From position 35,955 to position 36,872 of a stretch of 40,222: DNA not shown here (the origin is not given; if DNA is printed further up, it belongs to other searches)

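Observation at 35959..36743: Reverse-oriented AT-rich membrane protein plus coupled micro-ORF wedged between VRR-NUC and helicase genes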

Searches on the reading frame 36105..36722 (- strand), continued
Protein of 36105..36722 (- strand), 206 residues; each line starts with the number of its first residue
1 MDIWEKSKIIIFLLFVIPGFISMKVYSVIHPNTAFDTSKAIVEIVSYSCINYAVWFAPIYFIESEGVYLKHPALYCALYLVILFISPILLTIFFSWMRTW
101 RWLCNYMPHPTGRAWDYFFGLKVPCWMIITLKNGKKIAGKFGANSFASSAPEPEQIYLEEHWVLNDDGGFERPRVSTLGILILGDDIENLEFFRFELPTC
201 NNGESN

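Call 65: fold_search(model_id=the predicted structure, library=pdb)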
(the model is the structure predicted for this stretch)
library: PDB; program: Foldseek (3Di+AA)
matches with E <= 10: 451; with E <= 0.001: 0
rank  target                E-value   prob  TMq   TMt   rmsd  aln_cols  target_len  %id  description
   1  1jri_G                6.7e-03  1.00  0.28  0.63   4.3        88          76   24  The Crystal Structure of an Sm-like Archaeal Protein with Two Heptamers in the Asymmetric Unit. (released 2002-02-13)
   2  1jri_E                1.2e-02  1.00  0.28  0.64   3.8        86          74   23  The Crystal Structure of an Sm-like Archaeal Protein with Two Heptamers in the Asymmetric Unit. (released 2002-02-13)
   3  6ppn_F                1.3e-02  1.00  0.26  0.65   3.7        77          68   14  Structure of S. pombe Lsm2-8 with unprocessed U6 snRNA (released 2020-06-17)
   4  1i81_F                1.3e-02  1.00  0.26  0.64   3.5        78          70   24  CRYSTAL STRUCTURE OF A HEPTAMERIC LSM PROTEIN FROM METHANOBACTERIUM THERMOAUTOTROPHICUM (released 2001-03-28)
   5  1jri_K                1.7e-02  1.00  0.26  0.64   3.5        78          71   24  The Crystal Structure of an Sm-like Archaeal Protein with Two Heptamers in the Asymmetric Unit. (released 2002-02-13)
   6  1jri_C                1.9e-02  1.00  0.27  0.61   3.8        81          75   22  The Crystal Structure of an Sm-like Archaeal Protein with Two Heptamers in the Asymmetric Unit. (released 2002-02-13)
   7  1jri_H                2.1e-02  1.00  0.26  0.62   3.5        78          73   24  The Crystal Structure of an Sm-like Archaeal Protein with Two Heptamers in the Asymmetric Unit. (released 2002-02-13)
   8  4xq3_F                2.1e-02  1.00  0.25  0.53   3.8        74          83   15  Crystal structure of Sso-SmAP2 (released 2015-04-29)
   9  6qw6_66               2.7e-02  1.00  0.27  0.66   4.2        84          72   13  Structure of the human U5.U4/U6 tri-snRNP at 2.9A resolution. (released 2019-04-17)
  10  1i4k_A                2.7e-02  1.00  0.27  0.64   3.7        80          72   16  CRYSTAL STRUCTURE OF AN SM-LIKE PROTEIN (AF-SM1) FROM ARCHAEOGLOBUS FULGIDUS AT 2.5A RESOLUTION (released 2001-08-22)
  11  1m8v_A                2.7e-02  1.00  0.27  0.64   3.6        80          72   16  Structure of Pyrococcus abyssii Sm Protein in Complex with a Uridine Heptamer (released 2003-02-11)
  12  4xq3_A                3.0e-02  1.00  0.24  0.55   3.6        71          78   17  Crystal structure of Sso-SmAP2 (released 2015-04-29)
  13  1jbm_C                3.2e-02  0.99  0.25  0.57   4.2        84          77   21  Heptameric crystal structure of Mth649, an Sm-like archaeal protein from Methanobacterium thermautotrophicum (released 2003-03-25)
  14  6qdv_f                3.4e-02  1.00  0.26  0.62   3.5        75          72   15  Human post-catalytic P complex spliceosome (released 2019-02-20)
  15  1i4k_I                3.4e-02  1.00  0.25  0.60   4.1        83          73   17  CRYSTAL STRUCTURE OF AN SM-LIKE PROTEIN (AF-SM1) FROM ARCHAEOGLOBUS FULGIDUS AT 2.5A RESOLUTION (released 2001-08-22)
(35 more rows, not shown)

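Call 91: search_dna_similar(query=window:36105-36722:-, collection=phages, mode=protein, max_rows=25, max_evalue=0.001)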
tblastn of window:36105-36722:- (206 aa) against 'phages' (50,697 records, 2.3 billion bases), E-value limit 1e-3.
Records with a match: 1; places in all: 1; records where one place covers at least 80% of the query: 1.
Best place of each record, by identity: 60-80% 1.
By first word of the organism name: Klebsiella 1.
By host as written in the record: horse 1.
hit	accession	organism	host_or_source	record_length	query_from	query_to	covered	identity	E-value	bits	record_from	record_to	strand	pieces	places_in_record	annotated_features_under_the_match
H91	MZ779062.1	Klebsiella phage pJN2-26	horse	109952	1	206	100%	63.5%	6e-87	285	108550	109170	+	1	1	hypothetical protein (x2)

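Call 92: search_dna_similar(query=window:36105-36722:-, collection=plasmids, mode=protein, max_rows=25, max_evalue=0.001)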
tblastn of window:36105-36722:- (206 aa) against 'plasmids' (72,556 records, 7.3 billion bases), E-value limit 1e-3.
Records with a match: 21; places in all: 22; records where one place covers at least 80% of the query: 17.
Best place of each record, by identity: <60% 21.
By first word of the organism name: Acinetobacter 8; Rhodococcus 3; Fluviibacter 2; Streptomyces 2; Pantoea 1; Proteus 1; Mesorhizobium 1; Sphingomonas 1; Gordonia 1; Dietzia 1.
By predicted mobility (MOB-suite, as given by PLSDB): mobilizable 10; non-mobilizable 8; conjugative 3.
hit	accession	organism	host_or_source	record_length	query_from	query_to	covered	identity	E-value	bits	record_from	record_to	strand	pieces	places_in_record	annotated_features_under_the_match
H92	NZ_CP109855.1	Pantoea dispersa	Bidens alba,Pure isolate,rhizosphere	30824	1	202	98%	46.6%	2e-27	212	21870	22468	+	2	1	none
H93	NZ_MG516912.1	Proteus penneri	silver gull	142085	1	192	93%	45.3%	7e-51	182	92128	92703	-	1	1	DUF6338 family protein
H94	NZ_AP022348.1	Fluviibacter phosphoraccumulans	-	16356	1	206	100%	40.6%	5e-42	157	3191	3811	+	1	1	DUF6338 family protein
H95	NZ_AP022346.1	Fluviibacter phosphoraccumulans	-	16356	1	206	100%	40.6%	5e-42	157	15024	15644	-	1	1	DUF6338 family protein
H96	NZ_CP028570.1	Acinetobacter pittii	Homo sapiens,Pure Culture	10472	1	194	94%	42.3%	7e-43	160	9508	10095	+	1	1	DUF6338 family protein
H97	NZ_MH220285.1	Acinetobacter ursingii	Homo sapiens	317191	1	194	94%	41.5%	1e-42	159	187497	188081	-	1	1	DUF6338 family protein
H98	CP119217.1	Acinetobacter soli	Homo sapiens,blood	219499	1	194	94%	41.2%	9e-44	162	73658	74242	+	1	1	DUF6338 family protein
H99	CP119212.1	Acinetobacter soli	Homo sapiens,blood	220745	1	194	94%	41.2%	9e-44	162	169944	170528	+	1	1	DUF6338 family protein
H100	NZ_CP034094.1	Acinetobacter baumannii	Homo sapiens,sputum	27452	11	206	95%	38.3%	1e-34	136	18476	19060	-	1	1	DUF6338 family protein | hypothetical protein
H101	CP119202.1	Acinetobacter soli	Homo sapiens,blood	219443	1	194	68%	52.5%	3e-22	169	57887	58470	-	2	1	DUF6338 family protein (x2)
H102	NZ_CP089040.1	Acinetobacter ursingii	Homo sapiens,Genome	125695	1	193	94%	37.8%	5e-35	137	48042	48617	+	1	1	DUF6338 family protein | Mov34/MPN/PAD-1 family protein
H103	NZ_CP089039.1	Acinetobacter ursingii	Homo sapiens,Genome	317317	21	194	80%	42.9%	4e-25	139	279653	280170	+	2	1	DUF6338 family protein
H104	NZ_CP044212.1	Rhodococcus ruber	cell culture,landfill cover soil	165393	7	193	91%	27.2%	5e-15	80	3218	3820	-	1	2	DUF6338 family protein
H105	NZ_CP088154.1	Mesorhizobium mediterraneum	Cicer arietinum L.,cell culture,radical ...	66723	9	192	89%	26.2%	2e-9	64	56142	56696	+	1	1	DUF6338 family protein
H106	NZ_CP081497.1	Streptomyces sp. BHT-5-2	whole organism,plant soil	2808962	7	193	91%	25.5%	3e-9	63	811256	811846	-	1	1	none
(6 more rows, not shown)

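Call 93: get_annotated_region(hit=H96, flank=5000)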
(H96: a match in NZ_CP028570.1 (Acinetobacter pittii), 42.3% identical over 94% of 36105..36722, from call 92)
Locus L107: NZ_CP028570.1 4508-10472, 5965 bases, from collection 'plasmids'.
description: Acinetobacter pittii strain WCHAP005046 plasmid p2_005046, complete sequence
organism: Acinetobacter pittii (NCBI taxid 48296)
taxonomy: Bacteria; Pseudomonadota; Gammaproteobacteria; Moraxellales; Moraxellaceae; Acinetobacter; Acinetobacter pittii
host: -; source: Homo sapiens,Pure Culture; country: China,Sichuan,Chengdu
typing (MOB-suite, as given by PLSDB): mobilizable; replicon rep_cluster_1364; relaxase MOBQ
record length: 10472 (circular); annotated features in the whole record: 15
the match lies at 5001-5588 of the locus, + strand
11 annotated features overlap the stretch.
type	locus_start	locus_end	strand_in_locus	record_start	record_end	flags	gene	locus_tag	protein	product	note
CDS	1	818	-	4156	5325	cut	-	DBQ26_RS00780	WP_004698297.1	MobA/MobL family protein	-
CDS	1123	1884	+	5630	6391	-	-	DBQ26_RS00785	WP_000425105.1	hypothetical protein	-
CDS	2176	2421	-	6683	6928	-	-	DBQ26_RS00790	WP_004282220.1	hypothetical protein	-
CDS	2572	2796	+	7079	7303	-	-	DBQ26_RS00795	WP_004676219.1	helix-turn-helix transcriptional regulator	-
CDS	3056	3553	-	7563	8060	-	-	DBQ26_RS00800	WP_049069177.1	YfbU family protein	-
CDS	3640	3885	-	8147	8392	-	-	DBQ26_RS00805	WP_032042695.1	hypothetical protein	-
CDS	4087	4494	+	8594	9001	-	-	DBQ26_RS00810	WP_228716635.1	hypothetical protein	-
CDS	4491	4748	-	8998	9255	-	-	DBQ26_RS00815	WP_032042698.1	hypothetical protein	-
CDS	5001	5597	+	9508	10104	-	-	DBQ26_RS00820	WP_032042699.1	DUF6338 family protein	-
CDS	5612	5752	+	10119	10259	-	-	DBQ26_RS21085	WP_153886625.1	hypothetical protein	-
CDS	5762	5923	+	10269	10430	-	-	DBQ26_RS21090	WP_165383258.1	hypothetical protein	-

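Call 94: get_annotated_region(hit=H94, flank=5000)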
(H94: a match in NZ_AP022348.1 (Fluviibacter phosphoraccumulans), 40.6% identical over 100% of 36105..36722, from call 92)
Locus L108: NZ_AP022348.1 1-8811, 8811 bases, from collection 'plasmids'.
description: Fluviibacter phosphoraccumulans strain ICHIJ1 plasmid pICHIJ1, complete sequence
organism: Fluviibacter phosphoraccumulans (NCBI taxid 1751046)
taxonomy: Bacteria; Pseudomonadota; Betaproteobacteria; Rhodocyclales; Fluviibacteraceae; Fluviibacter; Fluviibacter phosphoraccumulans
host: -; source: -; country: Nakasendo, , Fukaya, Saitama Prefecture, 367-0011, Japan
typing (MOB-suite, as given by PLSDB): non-mobilizable
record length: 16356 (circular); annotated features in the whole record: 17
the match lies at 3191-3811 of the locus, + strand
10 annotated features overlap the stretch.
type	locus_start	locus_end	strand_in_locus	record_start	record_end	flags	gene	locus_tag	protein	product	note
CDS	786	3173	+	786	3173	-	-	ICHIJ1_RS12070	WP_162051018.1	hypothetical protein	-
CDS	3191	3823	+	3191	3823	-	-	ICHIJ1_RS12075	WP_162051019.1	DUF6338 family protein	-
CDS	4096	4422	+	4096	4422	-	-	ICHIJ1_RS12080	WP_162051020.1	hypothetical protein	-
CDS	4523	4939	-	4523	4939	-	-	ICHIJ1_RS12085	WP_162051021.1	type II toxin-antitoxin system PemK/MazF family toxin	-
CDS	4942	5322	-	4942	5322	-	-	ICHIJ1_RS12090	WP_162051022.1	hypothetical protein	-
CDS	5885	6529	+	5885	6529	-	-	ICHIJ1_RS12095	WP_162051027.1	AAA family ATPase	-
CDS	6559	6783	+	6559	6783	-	-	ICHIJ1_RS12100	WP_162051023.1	CopG family transcriptional regulator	-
CDS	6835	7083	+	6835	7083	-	-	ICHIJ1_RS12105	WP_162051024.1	DUF4160 domain-containing protein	-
CDS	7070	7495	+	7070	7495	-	-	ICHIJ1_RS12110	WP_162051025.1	DUF2442 domain-containing protein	-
CDS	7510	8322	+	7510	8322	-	-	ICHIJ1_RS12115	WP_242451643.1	replication initiator protein A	-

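Call 95: get_annotated_region(hit=H91, flank=5000)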
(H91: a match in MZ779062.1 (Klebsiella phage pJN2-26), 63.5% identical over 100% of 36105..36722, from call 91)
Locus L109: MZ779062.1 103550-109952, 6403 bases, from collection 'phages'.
description: Klebsiella phage pJN2-26, complete genome.
organism: Klebsiella phage pJN2-26 (NCBI taxid 2873443)
taxonomy: Viruses; Duplodnaviria; Heunggongvirae; Uroviricota; Caudoviricetes
host: horse; source: horse tracheal aspirate; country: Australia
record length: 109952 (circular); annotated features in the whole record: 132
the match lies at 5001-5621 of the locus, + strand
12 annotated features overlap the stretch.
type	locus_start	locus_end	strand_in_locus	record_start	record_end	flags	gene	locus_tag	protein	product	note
CDS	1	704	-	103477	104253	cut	-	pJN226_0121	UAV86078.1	hypothetical protein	-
CDS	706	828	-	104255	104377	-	-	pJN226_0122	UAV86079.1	hypothetical protein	-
CDS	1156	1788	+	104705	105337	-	-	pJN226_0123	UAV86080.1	hypothetical protein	-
CDS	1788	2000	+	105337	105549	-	-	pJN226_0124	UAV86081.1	putative Cre-associated protein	-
misc_feature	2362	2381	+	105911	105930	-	-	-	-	-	phage attachment site; label: attL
CDS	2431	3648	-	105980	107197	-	-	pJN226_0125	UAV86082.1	RepB family DNA replication protein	-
misc_feature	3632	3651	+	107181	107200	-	-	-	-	-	phage attachment site; label: attR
CDS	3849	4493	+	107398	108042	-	-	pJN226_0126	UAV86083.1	hypothetical protein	-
CDS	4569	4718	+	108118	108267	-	-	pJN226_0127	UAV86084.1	hypothetical protein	-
CDS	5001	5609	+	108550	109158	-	-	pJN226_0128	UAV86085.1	hypothetical protein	-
CDS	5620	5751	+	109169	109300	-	-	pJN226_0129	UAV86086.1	hypothetical protein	-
CDS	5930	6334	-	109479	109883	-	-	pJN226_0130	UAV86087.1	hypothetical protein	-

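Call 97: search_protein_representatives(alignment_id=A1)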
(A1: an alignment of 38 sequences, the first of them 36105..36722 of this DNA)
Query: 38 sequences, 204 profile positions. Proteins with E-value up to 0.001 (for the whole library): 2623; up to 1e-10: 1522; up to 1e-30: 297. The best 150 are listed.
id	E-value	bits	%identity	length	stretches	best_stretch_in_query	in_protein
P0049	3.2e-89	314.0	-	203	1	1-198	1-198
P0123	1.5e-81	289.0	-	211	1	1-199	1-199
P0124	1.9e-78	278.9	-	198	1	1-194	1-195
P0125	7.5e-78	276.9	-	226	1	1-201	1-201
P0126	1.6e-77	275.8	-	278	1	1-202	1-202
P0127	1.1e-72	260.0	-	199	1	1-199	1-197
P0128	3.2e-68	245.5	-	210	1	1-201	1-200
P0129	4.1e-66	238.6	-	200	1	1-195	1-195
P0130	1.1e-63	230.6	-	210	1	1-203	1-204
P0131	1.9e-63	229.9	-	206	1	3-199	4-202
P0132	8.6e-63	227.7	-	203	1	1-194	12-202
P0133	1.7e-62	226.7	-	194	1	1-194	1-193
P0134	7.9e-62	224.6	-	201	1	1-196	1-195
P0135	1.3e-61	223.9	-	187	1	17-200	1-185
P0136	1.5e-61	223.6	-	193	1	1-194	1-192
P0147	3.6e-57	209.4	-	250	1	1-200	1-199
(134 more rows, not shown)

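Call 102: search_protein_families(library=ncbifam, proteins=[window:36105-36722:-], max_evalue=0.01)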
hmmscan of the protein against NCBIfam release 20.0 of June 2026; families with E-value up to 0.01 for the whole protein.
window:36105-36722:- (206 aa): 0 families
